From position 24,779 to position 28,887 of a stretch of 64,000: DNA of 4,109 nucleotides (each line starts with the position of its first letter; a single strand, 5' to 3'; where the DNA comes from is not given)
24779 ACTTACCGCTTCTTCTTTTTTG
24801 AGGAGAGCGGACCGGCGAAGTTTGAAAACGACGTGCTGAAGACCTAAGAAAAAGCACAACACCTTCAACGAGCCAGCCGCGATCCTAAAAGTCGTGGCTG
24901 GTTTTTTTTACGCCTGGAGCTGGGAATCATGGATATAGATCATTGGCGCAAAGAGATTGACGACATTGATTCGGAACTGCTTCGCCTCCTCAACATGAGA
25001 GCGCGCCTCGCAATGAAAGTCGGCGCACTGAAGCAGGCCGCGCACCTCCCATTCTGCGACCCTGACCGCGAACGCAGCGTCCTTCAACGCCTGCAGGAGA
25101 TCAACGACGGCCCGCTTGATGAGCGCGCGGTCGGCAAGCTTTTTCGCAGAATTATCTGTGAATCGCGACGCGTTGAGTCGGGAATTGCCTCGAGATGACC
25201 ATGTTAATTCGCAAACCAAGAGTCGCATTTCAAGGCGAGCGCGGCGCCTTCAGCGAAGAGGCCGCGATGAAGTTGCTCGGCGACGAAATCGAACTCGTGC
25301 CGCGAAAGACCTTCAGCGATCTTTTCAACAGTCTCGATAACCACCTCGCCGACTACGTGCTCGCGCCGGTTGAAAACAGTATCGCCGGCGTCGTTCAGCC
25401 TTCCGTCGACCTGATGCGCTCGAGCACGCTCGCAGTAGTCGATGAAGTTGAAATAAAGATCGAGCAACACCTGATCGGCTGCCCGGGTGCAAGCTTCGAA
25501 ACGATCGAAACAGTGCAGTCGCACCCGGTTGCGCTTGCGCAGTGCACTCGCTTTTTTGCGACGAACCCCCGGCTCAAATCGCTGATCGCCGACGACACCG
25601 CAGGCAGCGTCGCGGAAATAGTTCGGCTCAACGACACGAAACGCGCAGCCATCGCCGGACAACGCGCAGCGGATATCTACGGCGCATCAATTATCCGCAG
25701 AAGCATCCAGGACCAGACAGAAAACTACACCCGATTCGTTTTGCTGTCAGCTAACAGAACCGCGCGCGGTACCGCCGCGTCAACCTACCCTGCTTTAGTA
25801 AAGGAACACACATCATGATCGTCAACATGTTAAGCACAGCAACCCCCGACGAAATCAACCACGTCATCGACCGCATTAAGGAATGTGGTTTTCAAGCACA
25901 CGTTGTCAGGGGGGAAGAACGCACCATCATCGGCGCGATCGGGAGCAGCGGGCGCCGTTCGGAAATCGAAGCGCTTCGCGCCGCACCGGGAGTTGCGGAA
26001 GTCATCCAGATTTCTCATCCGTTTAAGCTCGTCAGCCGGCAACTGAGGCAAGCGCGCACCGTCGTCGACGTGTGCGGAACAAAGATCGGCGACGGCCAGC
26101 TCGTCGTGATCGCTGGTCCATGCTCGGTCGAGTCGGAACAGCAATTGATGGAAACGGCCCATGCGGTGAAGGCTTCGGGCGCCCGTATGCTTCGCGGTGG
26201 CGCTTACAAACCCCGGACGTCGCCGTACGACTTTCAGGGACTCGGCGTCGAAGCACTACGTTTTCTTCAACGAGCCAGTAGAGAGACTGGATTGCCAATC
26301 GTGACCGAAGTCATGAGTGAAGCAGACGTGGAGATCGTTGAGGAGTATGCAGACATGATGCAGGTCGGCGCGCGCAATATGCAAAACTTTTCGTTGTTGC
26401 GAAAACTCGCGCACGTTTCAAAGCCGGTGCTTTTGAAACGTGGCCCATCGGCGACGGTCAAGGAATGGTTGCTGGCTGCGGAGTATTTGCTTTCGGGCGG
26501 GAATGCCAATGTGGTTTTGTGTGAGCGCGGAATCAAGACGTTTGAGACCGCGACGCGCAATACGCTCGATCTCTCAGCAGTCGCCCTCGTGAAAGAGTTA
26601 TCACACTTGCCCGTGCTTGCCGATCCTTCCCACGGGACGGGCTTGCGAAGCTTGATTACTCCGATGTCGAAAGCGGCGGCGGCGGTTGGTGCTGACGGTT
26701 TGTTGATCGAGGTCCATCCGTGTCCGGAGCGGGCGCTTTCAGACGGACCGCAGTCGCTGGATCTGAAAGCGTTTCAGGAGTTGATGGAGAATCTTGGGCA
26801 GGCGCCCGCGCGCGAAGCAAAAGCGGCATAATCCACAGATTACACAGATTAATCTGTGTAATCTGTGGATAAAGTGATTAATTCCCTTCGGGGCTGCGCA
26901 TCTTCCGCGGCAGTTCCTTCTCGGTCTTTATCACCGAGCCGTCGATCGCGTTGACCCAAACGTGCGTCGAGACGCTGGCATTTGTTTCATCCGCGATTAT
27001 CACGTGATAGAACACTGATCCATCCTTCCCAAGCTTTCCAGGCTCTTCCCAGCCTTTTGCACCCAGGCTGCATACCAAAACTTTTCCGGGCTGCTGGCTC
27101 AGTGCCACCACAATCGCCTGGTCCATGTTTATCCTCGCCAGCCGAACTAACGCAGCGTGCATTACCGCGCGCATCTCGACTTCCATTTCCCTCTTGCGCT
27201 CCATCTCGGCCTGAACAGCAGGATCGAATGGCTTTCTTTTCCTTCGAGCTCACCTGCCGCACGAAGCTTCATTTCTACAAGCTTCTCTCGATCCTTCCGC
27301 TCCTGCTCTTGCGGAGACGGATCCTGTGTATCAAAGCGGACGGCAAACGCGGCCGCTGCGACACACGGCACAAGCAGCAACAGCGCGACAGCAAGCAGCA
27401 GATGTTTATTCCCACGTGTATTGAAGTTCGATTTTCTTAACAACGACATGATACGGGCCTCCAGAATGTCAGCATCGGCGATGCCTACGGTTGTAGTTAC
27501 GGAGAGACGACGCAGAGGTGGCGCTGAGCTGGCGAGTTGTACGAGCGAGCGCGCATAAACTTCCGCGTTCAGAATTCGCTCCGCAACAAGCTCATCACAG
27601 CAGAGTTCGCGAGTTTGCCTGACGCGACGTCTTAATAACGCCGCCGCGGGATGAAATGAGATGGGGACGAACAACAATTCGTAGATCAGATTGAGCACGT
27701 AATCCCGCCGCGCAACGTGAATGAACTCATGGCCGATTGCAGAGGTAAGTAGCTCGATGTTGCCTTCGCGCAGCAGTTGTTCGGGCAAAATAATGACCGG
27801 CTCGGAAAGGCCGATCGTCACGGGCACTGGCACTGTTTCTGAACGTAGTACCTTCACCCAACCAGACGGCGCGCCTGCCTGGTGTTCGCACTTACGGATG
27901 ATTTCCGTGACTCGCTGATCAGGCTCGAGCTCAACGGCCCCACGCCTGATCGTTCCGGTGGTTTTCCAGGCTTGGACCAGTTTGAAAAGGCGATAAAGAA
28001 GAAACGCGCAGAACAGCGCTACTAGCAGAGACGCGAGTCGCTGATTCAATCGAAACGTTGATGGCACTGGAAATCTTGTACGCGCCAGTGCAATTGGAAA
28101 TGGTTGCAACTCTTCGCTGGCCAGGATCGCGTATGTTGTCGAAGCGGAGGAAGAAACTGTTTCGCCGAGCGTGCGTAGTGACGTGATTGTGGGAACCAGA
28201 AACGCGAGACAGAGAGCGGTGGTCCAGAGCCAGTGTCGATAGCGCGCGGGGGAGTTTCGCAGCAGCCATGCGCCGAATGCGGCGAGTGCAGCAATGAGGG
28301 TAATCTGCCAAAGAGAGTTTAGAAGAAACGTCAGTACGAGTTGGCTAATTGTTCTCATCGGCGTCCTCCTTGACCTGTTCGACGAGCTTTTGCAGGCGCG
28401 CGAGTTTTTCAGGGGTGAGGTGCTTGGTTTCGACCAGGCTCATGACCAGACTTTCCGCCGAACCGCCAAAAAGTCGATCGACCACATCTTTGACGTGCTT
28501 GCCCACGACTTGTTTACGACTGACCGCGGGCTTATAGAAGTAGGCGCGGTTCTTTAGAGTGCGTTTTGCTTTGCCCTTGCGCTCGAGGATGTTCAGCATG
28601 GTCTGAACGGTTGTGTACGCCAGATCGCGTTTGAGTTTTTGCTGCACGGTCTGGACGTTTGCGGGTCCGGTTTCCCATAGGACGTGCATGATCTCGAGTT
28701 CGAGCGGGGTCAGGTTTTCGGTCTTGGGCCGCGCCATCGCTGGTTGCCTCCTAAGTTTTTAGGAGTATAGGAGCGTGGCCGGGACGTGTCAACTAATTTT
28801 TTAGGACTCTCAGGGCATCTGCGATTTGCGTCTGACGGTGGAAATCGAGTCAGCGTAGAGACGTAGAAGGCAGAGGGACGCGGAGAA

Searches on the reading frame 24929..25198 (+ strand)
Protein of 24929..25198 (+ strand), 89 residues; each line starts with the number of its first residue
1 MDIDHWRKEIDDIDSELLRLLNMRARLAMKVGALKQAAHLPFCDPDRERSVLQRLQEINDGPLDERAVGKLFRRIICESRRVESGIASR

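Call 7: search_protein_families(library=pfam, proteins=[window:24929-25198:+])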
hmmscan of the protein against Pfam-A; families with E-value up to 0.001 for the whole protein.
window:24929-25198:+ (89 aa): 1 family
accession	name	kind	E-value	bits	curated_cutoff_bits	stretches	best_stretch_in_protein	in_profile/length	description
PF01817.26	CM_2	-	1.1e-24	86.9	27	1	6-83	1-79/80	Chorismate mutase type II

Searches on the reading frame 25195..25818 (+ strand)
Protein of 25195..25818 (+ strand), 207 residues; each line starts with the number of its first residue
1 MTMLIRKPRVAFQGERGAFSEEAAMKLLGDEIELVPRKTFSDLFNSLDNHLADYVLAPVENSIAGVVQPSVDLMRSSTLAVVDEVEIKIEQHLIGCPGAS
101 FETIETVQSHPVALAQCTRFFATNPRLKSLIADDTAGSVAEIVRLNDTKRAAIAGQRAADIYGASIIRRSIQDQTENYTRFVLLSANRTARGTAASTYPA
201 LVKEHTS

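Call 7: search_protein_families(library=pfam, proteins=[window:25195-25818:+])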
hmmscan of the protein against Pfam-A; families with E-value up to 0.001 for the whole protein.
window:25195-25818:+ (207 aa): 1 family
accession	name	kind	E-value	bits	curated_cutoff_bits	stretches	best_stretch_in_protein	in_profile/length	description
PF00800.23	PDT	-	9.2e-54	182.4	25.2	1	10-187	1-179/181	Prephenate dehydratase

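Call 9: find_homologous_proteins(query=window:25195-25818:+, max_evalue=1e-10)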
Query window:25195-25818:+ (207 aa): 7555 proteins with E <= 1e-10 among 8000 candidates; the best 120 are listed.
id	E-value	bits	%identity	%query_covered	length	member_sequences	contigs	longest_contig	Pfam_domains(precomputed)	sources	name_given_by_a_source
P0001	2.0e-120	417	97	100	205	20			PF00800.24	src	-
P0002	4.1e-112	390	88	100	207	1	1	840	PF00800.24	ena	-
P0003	3.9e-111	387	89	99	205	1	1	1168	PF00800.24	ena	-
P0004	7.1e-110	383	88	100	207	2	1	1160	PF00800.24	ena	-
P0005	1.7e-109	382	88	100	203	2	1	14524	PF00800.24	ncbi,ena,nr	ncbi:MAG TPA: prephenate dehydratase domain-containing protein [Pyrinomonadaceae bacterium]|nr:preph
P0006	5.3e-107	374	87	100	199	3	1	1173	PF00800.24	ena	-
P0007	1.2e-106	372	86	100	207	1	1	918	PF00800.24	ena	-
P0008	1.2e-106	372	86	100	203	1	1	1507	PF00800.24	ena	-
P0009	2.2e-106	371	87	100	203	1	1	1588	PF00800.24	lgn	-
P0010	4.0e-106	371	89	94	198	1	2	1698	PF00800.24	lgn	-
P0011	7.4e-106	370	86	100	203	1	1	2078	PF00800.24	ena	-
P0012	8.1e-106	370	86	100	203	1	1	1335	PF00800.24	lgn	-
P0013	9.7e-106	369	86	100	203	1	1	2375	PF00800.24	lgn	-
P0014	1.4e-105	369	89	94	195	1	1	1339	PF00800.24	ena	-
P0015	1.5e-105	369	86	100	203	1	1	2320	PF00800.24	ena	-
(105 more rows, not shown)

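Call 12: find_related_loci(query=A1, collection=genome_contigs, flank=4000)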
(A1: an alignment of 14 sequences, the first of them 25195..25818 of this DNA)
Query A1 (207 aa) in genome_contigs; peptide patterns used: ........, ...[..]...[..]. (x = any residue, [..] = any of these).
600 stretches matched a pattern (row limit reached: there are more); 564 encode a relative of the query (tblastn E <= 1e-3); the best 80 are kept; 80 distinct loci.
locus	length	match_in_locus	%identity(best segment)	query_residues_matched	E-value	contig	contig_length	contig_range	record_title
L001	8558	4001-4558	80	1-186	4e-102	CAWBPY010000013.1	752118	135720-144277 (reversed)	MAG: uncultured Acidobacteriota bacterium isolate MFD09206.bin.1.119 genome assembly, contig: contig_6453, whole genome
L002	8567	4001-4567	75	1-207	2e-99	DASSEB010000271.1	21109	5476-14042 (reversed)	MAG TPA_asm: Pyrinomonadaceae bacterium isolate SMAG_U966 k141_599521, whole genome shotgun sequence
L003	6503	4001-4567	74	1-207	3e-99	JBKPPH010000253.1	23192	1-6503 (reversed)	MAG: Acidobacteriota bacterium isolate GS_EKS_MAG_00107 GS_EKS_000003976043, whole genome shotgun sequence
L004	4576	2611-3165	77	1-185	6e-99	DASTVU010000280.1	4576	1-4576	MAG TPA_asm: Pyrinomonadaceae bacterium isolate SMAG_U2367 k141_91699, whole genome shotgun sequence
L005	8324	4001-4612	71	1-207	2e-97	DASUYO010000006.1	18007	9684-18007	MAG TPA_asm: Pyrinomonadaceae bacterium isolate SMAG_U1897 k141_1410966, whole genome shotgun sequence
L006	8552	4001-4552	77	1-184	3e-97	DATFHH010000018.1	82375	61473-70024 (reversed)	MAG TPA_asm: Pyrinomonadaceae bacterium isolate SMAG_U8684 k141_1429898, whole genome shotgun sequence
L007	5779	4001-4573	74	1-191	9e-96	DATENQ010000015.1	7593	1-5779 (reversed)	MAG TPA_asm: Pyrinomonadaceae bacterium isolate SMAG_U8973 k141_624709, whole genome shotgun sequence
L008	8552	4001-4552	73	1-184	2e-93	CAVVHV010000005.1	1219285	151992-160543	MAG: uncultured Acidobacteriota bacterium isolate MFD02840.bin.2.108 genome assembly, contig: contig_22982, whole genome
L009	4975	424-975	74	1-184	3e-93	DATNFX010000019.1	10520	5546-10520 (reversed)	MAG TPA_asm: Pyrinomonadaceae bacterium isolate SMAG_U11306 k141_627262, whole genome shotgun sequence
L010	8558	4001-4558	71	4-207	7e-92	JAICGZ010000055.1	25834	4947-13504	MAG: Pyrinomonadaceae bacterium isolate CK_bin.38 k141_1939447_length_25834_cov_18.0562, whole genome shotgun sequence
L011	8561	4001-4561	72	6-192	2e-89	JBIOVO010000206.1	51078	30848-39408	MAG: Pyrinomonadaceae bacterium isolate MAG106 k127_3447887, whole genome shotgun sequence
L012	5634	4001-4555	70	1-185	1e-87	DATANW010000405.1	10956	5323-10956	MAG TPA_asm: Pyrinomonadaceae bacterium isolate SMAG_U7029 k141_645842, whole genome shotgun sequence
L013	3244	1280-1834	68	1-185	2e-84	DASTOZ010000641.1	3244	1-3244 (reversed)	MAG TPA_asm: Pyrinomonadaceae bacterium isolate SMAG_U2184 k141_103789, whole genome shotgun sequence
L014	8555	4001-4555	64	1-185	3e-78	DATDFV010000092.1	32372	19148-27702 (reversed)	MAG TPA_asm: Pyrinomonadaceae bacterium isolate SMAG_U235 k141_1235251, whole genome shotgun sequence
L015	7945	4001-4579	61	7-199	4e-78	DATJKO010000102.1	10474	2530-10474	MAG TPA_asm: Pyrinomonadaceae bacterium isolate SMAG_U15595 k141_3358182, whole genome shotgun sequence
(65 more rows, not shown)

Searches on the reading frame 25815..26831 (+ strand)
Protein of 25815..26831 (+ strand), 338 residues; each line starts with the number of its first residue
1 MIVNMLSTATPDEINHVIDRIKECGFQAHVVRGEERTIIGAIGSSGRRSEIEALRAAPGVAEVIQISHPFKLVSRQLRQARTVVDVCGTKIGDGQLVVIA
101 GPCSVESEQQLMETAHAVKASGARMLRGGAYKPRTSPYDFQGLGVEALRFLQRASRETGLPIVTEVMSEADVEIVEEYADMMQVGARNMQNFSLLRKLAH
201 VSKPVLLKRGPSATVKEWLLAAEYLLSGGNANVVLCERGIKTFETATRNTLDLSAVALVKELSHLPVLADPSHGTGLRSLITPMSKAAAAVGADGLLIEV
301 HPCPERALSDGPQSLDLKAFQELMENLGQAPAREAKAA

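Call 7: search_protein_families(library=pfam, proteins=[window:25815-26831:+])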
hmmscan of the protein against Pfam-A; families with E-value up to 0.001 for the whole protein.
window:25815-26831:+ (338 aa): 3 families
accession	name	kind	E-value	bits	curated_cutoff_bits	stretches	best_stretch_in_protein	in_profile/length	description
PF00793.26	DAHP_synth_1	-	2.2e-81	273.1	25.5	1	88-325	9-259/270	DAHP synthetase I family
PF18152.6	DAHP_snth_FXD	-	6.3e-19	68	27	1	1-67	1-66/67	DAHP synthase ferredoxin-like domain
PF03102.20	NeuB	-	4.8e-09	36.5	22.1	1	142-330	52-232/241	NeuB family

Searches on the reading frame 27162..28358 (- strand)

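Call 7: search_protein_families(library=pfam, proteins=[window:27162-28358:-])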
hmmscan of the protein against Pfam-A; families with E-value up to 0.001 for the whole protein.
window:27162-28358:- (398 aa): 1 family
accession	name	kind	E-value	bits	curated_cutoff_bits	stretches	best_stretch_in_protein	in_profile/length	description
PF05569.17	Peptidase_M56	-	2.8e-22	79.7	31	1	17-304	4-294/296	BlaR1 peptidase M56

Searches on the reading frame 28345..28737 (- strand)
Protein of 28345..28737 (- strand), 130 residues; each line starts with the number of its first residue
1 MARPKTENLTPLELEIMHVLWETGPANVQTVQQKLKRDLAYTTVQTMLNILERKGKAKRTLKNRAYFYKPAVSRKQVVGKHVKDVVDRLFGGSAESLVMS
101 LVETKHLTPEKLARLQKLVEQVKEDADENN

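Call 7: search_protein_families(library=pfam, proteins=[window:28345-28737:-])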
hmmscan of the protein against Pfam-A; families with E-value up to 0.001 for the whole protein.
window:28345-28737:- (130 aa): 3 families
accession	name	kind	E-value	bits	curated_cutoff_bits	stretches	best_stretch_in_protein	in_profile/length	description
PF03965.22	Penicillinase_R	-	2.2e-31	109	22.6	1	9-121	1-115/115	Penicillinase repressor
PF01978.25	TrmB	-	3.3e-05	24.1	25.6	1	8-70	5-64/68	Sugar-specific transcriptional regulator TrmB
PF01047.28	MarR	-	0.00038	20.7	24.6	1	9-55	1-45/59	MarR family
